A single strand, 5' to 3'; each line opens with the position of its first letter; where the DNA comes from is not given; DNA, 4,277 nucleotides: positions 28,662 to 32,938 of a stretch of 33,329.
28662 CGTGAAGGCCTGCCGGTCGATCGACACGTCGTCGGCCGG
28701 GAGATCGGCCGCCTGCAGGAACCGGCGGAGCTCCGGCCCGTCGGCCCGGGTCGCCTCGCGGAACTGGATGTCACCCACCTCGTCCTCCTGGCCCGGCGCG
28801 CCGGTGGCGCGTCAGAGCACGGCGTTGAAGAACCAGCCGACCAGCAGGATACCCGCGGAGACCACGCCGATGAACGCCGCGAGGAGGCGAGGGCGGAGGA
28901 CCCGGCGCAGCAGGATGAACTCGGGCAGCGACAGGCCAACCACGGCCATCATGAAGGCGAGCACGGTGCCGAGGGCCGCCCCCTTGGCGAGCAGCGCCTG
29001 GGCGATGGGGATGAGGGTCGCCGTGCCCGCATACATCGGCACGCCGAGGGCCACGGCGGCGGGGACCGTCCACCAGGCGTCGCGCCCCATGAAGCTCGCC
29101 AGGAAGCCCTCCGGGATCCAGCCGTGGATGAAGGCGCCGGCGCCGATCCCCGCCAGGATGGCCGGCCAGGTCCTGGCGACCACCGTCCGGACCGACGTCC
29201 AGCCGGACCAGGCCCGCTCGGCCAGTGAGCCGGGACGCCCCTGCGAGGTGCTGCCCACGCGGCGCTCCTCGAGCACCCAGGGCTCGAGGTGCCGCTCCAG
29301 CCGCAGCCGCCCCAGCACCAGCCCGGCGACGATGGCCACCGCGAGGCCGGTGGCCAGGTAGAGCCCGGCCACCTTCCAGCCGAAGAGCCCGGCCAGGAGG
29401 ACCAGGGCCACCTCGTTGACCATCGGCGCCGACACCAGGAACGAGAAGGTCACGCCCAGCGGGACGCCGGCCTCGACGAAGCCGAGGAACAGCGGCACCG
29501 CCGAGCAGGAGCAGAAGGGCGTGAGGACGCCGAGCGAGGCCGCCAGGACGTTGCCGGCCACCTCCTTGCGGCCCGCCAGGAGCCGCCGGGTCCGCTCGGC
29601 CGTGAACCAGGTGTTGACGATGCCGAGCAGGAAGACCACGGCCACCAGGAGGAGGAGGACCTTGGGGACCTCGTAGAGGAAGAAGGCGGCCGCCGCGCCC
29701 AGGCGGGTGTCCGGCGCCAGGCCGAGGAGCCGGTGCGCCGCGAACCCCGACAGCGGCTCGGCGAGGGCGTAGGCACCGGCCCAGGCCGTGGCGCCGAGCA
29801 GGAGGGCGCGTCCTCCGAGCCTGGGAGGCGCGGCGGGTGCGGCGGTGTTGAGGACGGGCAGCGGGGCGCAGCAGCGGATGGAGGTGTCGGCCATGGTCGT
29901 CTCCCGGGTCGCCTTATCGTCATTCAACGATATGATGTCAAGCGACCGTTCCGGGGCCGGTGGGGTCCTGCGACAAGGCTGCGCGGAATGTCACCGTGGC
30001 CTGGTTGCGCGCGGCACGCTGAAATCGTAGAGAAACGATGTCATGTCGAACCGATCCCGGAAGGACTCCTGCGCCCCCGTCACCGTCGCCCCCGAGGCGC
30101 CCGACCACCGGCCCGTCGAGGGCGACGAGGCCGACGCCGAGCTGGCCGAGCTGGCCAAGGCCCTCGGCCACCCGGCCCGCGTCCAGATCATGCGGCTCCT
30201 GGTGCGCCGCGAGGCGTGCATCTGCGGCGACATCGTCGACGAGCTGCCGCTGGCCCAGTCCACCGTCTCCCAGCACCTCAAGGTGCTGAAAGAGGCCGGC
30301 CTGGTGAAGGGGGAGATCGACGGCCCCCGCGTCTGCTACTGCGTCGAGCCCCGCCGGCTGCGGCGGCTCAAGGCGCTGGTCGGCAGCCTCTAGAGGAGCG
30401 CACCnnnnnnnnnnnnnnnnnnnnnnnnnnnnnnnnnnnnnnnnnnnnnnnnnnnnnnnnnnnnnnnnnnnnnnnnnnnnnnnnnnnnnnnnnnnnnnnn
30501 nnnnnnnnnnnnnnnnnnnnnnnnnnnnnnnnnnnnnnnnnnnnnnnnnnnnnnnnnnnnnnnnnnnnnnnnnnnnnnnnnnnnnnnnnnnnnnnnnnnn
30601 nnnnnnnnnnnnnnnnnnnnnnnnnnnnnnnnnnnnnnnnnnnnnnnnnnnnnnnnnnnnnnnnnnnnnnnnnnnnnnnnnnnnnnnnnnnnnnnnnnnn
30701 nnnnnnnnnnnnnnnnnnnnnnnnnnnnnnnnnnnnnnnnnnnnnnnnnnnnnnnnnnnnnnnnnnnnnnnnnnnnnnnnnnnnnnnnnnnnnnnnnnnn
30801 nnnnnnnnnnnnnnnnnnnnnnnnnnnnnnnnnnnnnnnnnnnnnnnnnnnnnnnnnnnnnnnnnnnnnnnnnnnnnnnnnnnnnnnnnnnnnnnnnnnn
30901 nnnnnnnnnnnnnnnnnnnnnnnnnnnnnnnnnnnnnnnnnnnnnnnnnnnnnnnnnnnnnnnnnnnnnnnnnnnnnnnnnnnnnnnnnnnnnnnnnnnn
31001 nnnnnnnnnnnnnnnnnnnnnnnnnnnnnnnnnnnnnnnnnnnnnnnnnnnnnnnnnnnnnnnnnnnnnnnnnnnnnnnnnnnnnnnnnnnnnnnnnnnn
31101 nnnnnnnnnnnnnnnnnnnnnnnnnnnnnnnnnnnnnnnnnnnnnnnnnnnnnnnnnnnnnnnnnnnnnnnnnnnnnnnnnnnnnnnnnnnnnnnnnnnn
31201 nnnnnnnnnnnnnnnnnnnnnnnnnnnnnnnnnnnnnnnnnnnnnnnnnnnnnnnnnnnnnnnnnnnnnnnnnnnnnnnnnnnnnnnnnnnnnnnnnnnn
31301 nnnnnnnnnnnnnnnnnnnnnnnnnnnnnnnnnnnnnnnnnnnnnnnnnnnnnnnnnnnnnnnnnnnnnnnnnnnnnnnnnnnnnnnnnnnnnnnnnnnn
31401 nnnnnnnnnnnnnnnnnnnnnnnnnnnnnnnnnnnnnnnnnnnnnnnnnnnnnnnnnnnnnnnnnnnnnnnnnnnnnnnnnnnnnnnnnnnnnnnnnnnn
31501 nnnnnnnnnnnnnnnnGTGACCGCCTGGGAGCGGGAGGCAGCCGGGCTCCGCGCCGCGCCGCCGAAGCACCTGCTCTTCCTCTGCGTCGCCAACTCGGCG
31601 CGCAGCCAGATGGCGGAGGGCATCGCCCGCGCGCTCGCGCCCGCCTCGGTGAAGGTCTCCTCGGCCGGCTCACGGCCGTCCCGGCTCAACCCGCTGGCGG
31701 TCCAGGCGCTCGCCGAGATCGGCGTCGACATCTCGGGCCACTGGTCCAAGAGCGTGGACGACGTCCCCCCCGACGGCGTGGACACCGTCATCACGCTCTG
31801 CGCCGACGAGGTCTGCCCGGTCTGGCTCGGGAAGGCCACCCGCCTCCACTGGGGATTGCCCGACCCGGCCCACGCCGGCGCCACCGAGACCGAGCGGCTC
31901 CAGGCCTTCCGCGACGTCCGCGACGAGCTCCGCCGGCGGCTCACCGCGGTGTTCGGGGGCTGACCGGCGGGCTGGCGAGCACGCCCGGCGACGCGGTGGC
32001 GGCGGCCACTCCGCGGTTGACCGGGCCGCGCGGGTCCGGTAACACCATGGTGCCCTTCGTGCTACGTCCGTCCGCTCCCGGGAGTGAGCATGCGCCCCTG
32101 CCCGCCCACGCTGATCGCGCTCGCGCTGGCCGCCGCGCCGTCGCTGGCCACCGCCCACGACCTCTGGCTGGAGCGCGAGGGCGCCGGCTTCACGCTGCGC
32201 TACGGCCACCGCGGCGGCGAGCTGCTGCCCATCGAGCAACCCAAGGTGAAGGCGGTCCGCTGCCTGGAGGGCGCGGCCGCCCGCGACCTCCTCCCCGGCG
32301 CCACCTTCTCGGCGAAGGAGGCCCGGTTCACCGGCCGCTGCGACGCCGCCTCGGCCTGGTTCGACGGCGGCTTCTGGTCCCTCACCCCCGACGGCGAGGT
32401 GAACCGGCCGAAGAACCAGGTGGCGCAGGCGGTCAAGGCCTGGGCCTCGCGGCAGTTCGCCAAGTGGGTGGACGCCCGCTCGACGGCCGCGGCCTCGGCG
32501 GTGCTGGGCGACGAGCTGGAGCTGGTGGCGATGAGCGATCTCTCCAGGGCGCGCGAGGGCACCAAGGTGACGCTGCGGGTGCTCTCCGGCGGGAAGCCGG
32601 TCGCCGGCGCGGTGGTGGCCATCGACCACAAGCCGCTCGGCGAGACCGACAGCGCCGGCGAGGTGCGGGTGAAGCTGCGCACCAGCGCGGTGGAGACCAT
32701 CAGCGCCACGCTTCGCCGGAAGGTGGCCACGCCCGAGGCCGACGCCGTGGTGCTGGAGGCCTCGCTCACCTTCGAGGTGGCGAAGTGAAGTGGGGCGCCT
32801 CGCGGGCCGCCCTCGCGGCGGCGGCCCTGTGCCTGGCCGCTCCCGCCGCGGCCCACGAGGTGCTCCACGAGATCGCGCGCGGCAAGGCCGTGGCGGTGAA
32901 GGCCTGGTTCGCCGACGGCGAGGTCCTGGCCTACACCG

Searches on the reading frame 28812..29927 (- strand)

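Call 20: search_protein_families(library=pfam, proteins=[window:28812-29927:-], max_evalue=0.001)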
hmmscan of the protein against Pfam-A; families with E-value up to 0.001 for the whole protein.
window:28812-29927:- (371 aa): 1 family
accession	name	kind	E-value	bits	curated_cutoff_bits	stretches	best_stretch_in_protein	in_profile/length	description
PF03773.19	ArsP_1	-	3.5e-69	233.6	32.3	1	76-368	2-293/294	Predicted permease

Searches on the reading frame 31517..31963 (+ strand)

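Call 101: search_protein_families(library=pfam, proteins=[window:31517-31963:+], max_evalue=0.001)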
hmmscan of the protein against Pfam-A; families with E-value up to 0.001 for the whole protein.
window:31517-31963:+ (148 aa): 1 family
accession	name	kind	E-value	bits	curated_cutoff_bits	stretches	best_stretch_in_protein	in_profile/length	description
PF01451.26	LMWPc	-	9.9e-17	61.9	23.2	1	20-144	2-142/144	Low molecular weight phosphotyrosine protein phosphatase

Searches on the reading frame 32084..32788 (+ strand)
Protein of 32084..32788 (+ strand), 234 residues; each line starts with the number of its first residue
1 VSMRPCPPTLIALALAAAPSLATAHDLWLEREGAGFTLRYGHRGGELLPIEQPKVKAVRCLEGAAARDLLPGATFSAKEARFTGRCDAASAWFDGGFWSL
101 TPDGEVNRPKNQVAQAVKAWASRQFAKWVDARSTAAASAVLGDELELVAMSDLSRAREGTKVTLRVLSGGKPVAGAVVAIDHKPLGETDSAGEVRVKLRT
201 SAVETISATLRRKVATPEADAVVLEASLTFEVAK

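Call 101: search_protein_families(library=pfam, proteins=[window:32084-32788:+], max_evalue=0.001)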
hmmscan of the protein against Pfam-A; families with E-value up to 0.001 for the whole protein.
window:32084-32788:+ (234 aa): 1 family
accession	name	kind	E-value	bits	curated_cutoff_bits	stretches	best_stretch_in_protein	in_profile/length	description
PF10670.15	DUF4198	-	5.1e-12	46.8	34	1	90-199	78-184/209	Domain of unknown function (DUF4198)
